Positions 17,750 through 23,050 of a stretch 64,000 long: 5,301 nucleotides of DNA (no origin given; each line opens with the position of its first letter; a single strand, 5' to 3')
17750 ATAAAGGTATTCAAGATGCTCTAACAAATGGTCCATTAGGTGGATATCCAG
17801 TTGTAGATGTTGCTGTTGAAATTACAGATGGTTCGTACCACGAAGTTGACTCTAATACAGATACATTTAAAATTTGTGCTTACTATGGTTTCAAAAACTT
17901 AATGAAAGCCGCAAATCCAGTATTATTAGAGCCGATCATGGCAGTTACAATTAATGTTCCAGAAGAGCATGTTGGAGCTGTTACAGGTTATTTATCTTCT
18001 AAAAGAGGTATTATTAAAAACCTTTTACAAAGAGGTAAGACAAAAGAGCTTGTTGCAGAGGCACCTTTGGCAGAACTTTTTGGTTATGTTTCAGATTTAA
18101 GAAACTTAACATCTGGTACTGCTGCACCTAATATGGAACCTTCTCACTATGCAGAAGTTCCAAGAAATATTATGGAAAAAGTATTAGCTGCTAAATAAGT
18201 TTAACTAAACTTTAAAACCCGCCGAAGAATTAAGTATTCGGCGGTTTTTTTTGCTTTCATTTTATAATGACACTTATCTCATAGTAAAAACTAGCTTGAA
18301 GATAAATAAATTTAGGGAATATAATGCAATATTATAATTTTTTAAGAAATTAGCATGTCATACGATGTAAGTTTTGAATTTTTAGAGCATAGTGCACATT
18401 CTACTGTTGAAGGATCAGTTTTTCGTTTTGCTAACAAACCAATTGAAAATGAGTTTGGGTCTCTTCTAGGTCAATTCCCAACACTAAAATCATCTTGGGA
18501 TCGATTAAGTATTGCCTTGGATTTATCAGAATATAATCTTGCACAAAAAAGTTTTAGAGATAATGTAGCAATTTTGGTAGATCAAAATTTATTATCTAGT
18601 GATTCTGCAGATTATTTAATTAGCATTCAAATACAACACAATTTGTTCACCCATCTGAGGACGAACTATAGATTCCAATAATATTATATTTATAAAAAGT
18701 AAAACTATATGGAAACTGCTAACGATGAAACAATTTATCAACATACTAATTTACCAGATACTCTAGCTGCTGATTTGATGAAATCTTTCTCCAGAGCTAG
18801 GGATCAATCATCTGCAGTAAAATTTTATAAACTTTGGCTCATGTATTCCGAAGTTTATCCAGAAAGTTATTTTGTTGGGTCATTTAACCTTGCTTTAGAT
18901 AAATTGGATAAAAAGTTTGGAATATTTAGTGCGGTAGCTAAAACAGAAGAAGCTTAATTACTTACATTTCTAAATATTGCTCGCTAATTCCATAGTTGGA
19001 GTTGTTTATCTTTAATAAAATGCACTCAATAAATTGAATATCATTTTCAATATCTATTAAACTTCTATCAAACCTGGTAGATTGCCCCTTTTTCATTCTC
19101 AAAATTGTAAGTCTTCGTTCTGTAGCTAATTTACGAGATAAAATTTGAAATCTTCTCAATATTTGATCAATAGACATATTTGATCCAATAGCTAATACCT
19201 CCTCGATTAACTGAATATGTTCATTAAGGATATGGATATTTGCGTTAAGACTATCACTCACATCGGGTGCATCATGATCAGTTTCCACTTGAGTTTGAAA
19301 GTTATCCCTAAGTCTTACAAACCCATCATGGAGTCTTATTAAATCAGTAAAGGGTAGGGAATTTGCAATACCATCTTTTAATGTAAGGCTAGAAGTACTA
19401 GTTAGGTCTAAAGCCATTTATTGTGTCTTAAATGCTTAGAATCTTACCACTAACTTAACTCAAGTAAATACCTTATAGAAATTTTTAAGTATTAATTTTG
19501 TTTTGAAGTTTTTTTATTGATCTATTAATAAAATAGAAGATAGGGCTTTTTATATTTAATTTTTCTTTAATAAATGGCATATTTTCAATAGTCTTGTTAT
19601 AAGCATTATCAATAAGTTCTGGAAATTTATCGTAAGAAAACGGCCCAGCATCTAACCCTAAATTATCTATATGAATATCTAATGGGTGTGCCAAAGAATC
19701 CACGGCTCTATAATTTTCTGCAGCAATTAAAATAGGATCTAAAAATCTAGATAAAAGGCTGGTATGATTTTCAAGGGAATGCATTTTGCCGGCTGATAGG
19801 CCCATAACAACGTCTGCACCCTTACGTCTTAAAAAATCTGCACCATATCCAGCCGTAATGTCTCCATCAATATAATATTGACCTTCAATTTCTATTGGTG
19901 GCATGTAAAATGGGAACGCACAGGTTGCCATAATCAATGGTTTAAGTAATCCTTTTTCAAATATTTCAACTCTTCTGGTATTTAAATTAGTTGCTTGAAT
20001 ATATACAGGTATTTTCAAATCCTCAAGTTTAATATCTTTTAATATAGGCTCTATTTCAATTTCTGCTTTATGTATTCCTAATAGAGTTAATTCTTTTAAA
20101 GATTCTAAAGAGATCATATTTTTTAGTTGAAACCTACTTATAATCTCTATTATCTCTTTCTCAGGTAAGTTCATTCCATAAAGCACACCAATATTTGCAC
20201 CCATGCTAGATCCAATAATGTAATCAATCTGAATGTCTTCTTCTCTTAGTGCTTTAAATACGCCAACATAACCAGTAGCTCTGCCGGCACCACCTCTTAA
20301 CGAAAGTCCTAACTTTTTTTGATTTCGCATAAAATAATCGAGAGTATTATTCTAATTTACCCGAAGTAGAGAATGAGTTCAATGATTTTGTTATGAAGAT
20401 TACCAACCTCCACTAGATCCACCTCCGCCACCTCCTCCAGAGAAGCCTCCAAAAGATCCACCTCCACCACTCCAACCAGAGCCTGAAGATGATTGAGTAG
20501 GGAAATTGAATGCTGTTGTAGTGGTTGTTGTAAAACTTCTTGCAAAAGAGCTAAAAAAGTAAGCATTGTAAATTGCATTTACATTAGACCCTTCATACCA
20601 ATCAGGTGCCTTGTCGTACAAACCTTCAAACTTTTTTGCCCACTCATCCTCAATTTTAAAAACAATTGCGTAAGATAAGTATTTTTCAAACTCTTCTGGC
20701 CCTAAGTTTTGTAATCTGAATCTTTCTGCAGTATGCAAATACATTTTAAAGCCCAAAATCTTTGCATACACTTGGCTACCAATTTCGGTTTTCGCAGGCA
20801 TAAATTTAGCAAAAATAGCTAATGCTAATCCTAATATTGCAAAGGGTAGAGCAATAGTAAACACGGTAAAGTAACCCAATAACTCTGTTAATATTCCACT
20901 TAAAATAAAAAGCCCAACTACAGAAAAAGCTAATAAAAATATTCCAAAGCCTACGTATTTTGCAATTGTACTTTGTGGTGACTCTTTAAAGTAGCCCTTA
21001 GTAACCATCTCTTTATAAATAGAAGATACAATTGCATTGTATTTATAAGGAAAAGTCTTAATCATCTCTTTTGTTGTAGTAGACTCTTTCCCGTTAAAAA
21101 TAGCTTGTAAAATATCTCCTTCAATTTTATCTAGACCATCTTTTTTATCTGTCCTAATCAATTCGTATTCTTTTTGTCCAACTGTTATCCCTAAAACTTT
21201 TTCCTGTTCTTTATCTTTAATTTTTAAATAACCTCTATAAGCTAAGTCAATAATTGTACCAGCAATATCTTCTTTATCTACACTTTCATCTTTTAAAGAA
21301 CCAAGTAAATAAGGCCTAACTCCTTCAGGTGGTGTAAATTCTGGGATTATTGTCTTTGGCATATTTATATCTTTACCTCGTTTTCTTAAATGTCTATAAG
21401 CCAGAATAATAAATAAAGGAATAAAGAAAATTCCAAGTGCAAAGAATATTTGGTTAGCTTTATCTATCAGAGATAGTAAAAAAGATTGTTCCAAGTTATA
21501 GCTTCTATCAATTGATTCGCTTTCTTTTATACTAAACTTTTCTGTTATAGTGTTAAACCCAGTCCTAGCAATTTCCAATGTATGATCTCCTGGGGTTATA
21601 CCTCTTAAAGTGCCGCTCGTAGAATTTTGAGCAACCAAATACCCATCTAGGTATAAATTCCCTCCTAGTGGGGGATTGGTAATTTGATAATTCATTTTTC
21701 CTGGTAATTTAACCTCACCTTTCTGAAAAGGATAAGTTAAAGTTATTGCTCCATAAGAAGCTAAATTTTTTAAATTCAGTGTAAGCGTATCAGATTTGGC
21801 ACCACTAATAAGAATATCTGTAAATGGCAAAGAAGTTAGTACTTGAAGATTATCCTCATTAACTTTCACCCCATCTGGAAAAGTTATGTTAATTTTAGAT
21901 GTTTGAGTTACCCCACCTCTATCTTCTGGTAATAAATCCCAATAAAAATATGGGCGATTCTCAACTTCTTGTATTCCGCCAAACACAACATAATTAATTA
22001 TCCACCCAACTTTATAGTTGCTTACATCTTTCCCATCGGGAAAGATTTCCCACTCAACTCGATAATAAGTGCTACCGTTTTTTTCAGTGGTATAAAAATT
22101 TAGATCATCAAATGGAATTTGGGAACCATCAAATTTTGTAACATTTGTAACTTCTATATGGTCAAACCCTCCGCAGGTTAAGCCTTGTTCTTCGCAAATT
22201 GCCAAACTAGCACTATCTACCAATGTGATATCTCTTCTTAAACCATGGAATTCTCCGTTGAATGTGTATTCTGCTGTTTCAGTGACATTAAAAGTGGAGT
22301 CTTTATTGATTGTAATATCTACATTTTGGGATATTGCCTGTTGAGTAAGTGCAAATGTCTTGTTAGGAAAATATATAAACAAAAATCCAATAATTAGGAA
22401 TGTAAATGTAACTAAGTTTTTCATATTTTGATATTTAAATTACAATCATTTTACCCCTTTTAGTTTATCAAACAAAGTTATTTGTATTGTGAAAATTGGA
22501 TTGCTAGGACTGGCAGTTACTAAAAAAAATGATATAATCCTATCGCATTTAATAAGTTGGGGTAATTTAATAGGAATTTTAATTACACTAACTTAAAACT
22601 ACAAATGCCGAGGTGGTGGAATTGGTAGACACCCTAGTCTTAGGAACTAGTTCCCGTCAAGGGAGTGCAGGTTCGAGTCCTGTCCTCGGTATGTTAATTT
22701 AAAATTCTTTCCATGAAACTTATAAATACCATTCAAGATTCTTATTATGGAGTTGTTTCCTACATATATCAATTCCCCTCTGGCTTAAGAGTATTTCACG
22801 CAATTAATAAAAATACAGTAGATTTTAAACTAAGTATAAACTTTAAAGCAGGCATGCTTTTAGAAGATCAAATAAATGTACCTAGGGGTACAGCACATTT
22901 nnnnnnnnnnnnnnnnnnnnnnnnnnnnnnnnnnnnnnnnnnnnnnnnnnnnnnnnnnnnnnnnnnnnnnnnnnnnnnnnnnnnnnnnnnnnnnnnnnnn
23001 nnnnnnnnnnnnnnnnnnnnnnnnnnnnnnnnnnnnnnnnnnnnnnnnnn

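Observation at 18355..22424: Accessory block between the fusA terminator and tRNA-Leu: DUF2207-like membrane protein, patatin-like phospholipase and a small unknown ORF in one minus-strand operon, plus two small plus-strand unknowns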

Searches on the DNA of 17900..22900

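Call 66: search_rna_families(source=window, start=17900, end=22900, threshold=evalue, max_evalue=1)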
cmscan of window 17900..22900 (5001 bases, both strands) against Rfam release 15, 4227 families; matches with E-value up to 1: 3.
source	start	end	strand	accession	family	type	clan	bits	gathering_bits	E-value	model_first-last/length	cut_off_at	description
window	22607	22691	+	RF00005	tRNA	Gene; tRNA;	CL00001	53.7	29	7.4e-10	1-71/71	no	tRNA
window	18211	18327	-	RF00514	His_leader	Cis-reg; leader;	-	24.9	49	0.61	1-126/126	no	Histidine operon leader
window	18643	18749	-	RF00016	SNORD14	Gene; snRNA; snoRNA; CD-box;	-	22.7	64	0.37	1-111/111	no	Small nucleolar RNA SNORD14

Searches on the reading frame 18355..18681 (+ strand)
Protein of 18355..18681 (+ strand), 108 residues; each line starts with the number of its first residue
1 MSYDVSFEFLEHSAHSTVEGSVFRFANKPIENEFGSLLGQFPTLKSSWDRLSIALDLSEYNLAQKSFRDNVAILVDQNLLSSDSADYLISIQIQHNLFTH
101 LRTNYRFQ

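Call 4: search_protein_families(library=pfam, proteins=[window:18355-18681:+], max_evalue=1)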
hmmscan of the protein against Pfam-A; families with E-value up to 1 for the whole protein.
window:18355-18681:+ (108 aa): 0 families

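Call 5: search_protein_families(library=ncbifam, proteins=[window:18355-18681:+], max_evalue=1)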
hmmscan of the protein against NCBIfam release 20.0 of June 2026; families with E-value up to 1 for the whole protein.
window:18355-18681:+ (108 aa): 1 family
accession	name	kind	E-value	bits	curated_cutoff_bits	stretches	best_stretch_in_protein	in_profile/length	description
TIGR02716.1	C20_methyl_CrtF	equivalog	0.12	11.5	276.1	1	36-88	166-219/306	bacteriochlorophyllide d C-20 methyltransferase BchU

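Call 6: search_protein_families(library=padloc, proteins=[window:18355-18681:+], max_evalue=1)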
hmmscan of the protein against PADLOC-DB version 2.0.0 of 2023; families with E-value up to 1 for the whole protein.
window:18355-18681:+ (108 aa): 0 families

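Call 55: search_protein_families(library=phrogs, proteins=[window:18355-18681:+], max_evalue=0.1)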
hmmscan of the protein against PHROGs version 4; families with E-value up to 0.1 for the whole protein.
window:18355-18681:+ (108 aa): 0 families

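Call 74: list_cluster_members(proteins=[window:18355-18681:+, window:18709-18957:+, window:18962-19417:-, window:19485-20330:-, window:20400-22424:-, window:16051-18198:+])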
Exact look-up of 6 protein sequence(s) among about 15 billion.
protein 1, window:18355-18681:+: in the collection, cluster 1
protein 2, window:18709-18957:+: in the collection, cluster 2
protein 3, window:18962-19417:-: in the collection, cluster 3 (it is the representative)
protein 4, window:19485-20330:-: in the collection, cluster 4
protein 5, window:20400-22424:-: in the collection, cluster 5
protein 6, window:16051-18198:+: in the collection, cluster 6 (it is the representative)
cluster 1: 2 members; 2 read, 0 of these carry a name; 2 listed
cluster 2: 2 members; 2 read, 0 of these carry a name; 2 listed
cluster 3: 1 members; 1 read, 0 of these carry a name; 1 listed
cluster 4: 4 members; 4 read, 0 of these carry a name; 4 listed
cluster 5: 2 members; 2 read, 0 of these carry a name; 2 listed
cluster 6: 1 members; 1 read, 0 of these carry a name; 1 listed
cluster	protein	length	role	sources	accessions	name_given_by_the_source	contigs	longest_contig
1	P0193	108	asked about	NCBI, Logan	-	-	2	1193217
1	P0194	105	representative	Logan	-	-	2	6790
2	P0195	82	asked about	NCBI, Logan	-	-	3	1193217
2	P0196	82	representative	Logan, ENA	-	-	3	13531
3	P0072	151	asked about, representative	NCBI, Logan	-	-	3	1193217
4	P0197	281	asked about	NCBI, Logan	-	-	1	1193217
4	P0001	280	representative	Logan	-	-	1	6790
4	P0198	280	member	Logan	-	-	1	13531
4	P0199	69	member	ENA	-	-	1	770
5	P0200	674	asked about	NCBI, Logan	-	-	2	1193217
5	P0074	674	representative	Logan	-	-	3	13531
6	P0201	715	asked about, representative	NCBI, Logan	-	-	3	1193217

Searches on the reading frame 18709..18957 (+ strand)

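Call 4: search_protein_families(library=pfam, proteins=[window:18709-18957:+], max_evalue=1)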
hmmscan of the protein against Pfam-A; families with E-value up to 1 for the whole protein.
window:18709-18957:+ (82 aa): 0 families

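Call 5: search_protein_families(library=ncbifam, proteins=[window:18709-18957:+], max_evalue=1)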
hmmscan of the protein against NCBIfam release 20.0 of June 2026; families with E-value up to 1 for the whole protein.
window:18709-18957:+ (82 aa): 0 families

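Call 6: search_protein_families(library=padloc, proteins=[window:18709-18957:+], max_evalue=1)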
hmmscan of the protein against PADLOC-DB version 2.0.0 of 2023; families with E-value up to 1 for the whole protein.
window:18709-18957:+ (82 aa): 0 families

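Call 55: search_protein_families(library=phrogs, proteins=[window:18709-18957:+], max_evalue=0.1)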
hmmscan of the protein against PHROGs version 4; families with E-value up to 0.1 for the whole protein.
window:18709-18957:+ (82 aa): 1 family
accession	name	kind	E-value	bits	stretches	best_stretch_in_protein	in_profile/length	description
phrog_6632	-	unknown function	0.042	14.8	1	29-58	13-41/45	-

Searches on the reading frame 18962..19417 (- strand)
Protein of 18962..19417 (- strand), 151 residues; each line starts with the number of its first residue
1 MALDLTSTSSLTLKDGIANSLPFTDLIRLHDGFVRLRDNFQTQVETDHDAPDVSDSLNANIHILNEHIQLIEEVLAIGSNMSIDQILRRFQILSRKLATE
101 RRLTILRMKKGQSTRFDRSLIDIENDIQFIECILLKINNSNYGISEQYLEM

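Call 4: search_protein_families(library=pfam, proteins=[window:18962-19417:-], max_evalue=1)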
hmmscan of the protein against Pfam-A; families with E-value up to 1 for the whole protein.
window:18962-19417:- (151 aa): 1 family
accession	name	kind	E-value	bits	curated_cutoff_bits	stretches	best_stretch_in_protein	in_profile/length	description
PF14523.12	Syntaxin_2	-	0.076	13.5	26.5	0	38-75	20-57/134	Syntaxin-like protein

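Call 5: search_protein_families(library=ncbifam, proteins=[window:18962-19417:-], max_evalue=1)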
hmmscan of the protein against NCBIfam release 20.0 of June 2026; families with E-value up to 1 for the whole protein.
window:18962-19417:- (151 aa): 1 family
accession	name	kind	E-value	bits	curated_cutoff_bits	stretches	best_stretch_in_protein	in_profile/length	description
NF033939.0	DESULF_POR1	subfamily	0.21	10.3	250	1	15-68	143-196/454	outer membrane homotrimeric porin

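Call 6: search_protein_families(library=padloc, proteins=[window:18962-19417:-], max_evalue=1)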
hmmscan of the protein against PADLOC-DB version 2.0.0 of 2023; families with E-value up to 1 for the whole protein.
window:18962-19417:- (151 aa): 0 families

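Call 27: find_homologous_proteins(query=window:18962-19417:-, max_evalue=0.01)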
Query window:18962-19417:- (151 aa): 2 proteins with E <= 0.01 among 19 candidates.
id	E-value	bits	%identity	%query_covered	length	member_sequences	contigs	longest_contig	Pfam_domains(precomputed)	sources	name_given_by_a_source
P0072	1.8e-89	315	100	100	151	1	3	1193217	-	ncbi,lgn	-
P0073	1.1e-79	283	90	100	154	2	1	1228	-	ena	-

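Call 51: predict_structure(protein=window:18962-19417:-)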
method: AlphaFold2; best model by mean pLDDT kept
length: 151 residues; sequences in the alignment: 1
mean_pLDDT: 68.5   pTM: 0.63
mean pLDDT of the five models: 68.5, 66.0, 64.3, 63.6, 58.1
residues with pLDDT >= 90: 9; 70-90: 83; 50-70: 31; < 50: 28
segments of 3 or more residues with pLDDT < 50: 1-19, 143-151
pLDDT, mean of each block of 10 residues (from residue 1): 30 40 75 88 76 83 90 71 73 81 78 59 77 67 41 38
secondary structure, 60 per line:
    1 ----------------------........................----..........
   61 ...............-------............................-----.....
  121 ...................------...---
elements in order: H23-46 H51-75 H83-110 H116-139

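Call 53: search_protein_representatives(protein=window:18962-19417:-)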
Query: 151 residues. Proteins with E-value up to 0.001 (for the whole library): 1; up to 1e-10: 1; up to 1e-30: 1. The best 1 are listed.
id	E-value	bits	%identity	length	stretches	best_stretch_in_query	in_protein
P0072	5.9e-90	314.5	100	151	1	1-151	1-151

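Call 54: fold_search(model_id=the predicted structure, library=pdb)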
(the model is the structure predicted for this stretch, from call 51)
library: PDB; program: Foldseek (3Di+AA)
matches with E <= 10: 252; with E <= 0.001: 0
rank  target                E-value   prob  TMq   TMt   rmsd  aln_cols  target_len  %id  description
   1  1x8z_A                1.8e-01  0.99  0.50  0.50   4.3       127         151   16  Crystal structure of a pectin methylesterase inhibitor from Arabidopsis thaliana (released 2004-12-28)
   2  1x91                  2.9e-01  0.99  0.52  0.53   4.5       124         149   17  Crystal structure of mutant form A of a pectin methylesterase inhibitor from Arabidopsis (released 2004-12-28)
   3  1x90_A                3.4e-01  0.99  0.55  0.56   4.2       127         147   16  Crystal structure of mutant form B of a pectin methylesterase inhibitor from Arabidopsis (released 2004-12-28)
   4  9u78_A                4.0e-01  0.98  0.51  0.63   3.6       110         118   17  Single Chain Protein of De Novo Designed Helix Bundles-4EH2 with KDPV Loop (released 2025-04-09)
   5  8hhl_A                5.7e-01  0.66  0.35  0.11  11.6       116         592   15  Cryo-EM structure of the Cas12m2-crRNA-target DNA full R-loop complex (released 2023-04-12)
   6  1x8z_B                6.0e-01  0.57  0.38  0.38   6.7       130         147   16  Crystal structure of a pectin methylesterase inhibitor from Arabidopsis thaliana (released 2004-12-28)
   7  4xku_A                6.0e-01  0.47  0.33  0.31  17.1       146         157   11  E coli BFR variant Y114F (released 2015-12-16)
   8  4cvt                  6.7e-01  0.44  0.33  0.32  17.1       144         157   12  Structure of Apobacterioferritin Y58F variant (released 2014-08-20)
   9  4cvs                  7.8e-01  0.38  0.33  0.32  16.1       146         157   12  Structure of Apobacterioferritin Y45F variant (released 2014-08-20)
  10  1x8z_C                8.6e-01  0.92  0.51  0.51   4.5       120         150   12  Crystal structure of a pectin methylesterase inhibitor from Arabidopsis thaliana (released 2004-12-28)
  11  5cwo_A                8.6e-01  0.63  0.37  0.27   8.4       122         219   13  Crystal structure of de novo designed helical repeat protein DHR76 (released 2015-12-16)
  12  3bt5                  8.6e-01  0.51  0.34  0.34  17.5       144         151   12  Crystal structure of DUF305 fragment from Deinococcus radiodurans (released 2008-01-15)
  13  7zjr                  9.6e-01  0.90  0.53  0.32   4.0       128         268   10  X-ray structure of the periplasmic region of PilJ from P. aeruginosa (released 2022-04-27)
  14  5vju                  9.6e-01  0.47  0.38  0.31  11.2       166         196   11  De Novo Photosynthetic Reaction Center Protein Variant Equipped with His-Tyr H-bond, Heme B, and Cd(II) ions (released 2018-04-25)
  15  8qup                  1.1e+00  0.89  0.52  0.66   5.5       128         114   14  G-CSFR inhibitor Bop1 (released 2024-10-23)
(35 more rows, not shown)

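Call 55: search_protein_families(library=phrogs, proteins=[window:18962-19417:-], max_evalue=0.1)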
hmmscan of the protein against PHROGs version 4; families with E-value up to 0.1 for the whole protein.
window:18962-19417:- (151 aa): 0 families
